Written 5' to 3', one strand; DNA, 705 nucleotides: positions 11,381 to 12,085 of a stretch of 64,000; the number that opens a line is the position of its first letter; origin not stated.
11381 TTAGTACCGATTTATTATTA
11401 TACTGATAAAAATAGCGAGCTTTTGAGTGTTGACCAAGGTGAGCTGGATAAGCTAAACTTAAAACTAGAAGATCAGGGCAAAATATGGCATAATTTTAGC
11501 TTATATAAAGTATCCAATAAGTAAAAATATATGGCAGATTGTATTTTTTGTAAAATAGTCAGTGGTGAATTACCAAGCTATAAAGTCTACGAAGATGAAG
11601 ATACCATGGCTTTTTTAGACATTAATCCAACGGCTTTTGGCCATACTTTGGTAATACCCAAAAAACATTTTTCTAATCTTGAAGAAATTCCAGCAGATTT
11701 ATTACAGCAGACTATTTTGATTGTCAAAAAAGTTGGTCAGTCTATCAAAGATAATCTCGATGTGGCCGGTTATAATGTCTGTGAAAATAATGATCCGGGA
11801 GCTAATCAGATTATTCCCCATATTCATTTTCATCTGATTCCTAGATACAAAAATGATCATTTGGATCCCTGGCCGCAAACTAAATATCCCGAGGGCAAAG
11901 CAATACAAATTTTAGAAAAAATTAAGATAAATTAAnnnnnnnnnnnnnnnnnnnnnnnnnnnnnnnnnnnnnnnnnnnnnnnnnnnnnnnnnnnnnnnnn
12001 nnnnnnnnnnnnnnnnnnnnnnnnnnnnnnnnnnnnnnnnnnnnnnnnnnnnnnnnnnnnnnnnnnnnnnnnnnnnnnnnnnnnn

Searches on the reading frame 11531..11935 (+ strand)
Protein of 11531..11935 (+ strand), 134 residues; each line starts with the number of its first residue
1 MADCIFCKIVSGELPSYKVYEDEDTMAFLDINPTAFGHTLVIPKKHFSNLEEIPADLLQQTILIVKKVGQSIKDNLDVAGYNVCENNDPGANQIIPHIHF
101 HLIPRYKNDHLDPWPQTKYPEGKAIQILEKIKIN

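Call 91: search_protein_families(library=pfam, proteins=[window:11531-11935:+], max_evalue=0.001)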
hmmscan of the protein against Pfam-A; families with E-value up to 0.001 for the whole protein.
window:11531-11935:+ (134 aa): 2 families
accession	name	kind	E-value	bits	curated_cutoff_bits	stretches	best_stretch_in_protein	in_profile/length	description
PF01230.28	HIT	-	5.4e-27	94.7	21.5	1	12-107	2-97/98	HIT domain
PF11969.13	DcpS_C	-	8.6e-14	52.4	24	1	4-104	2-101/114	Scavenger mRNA decapping enzyme C-term binding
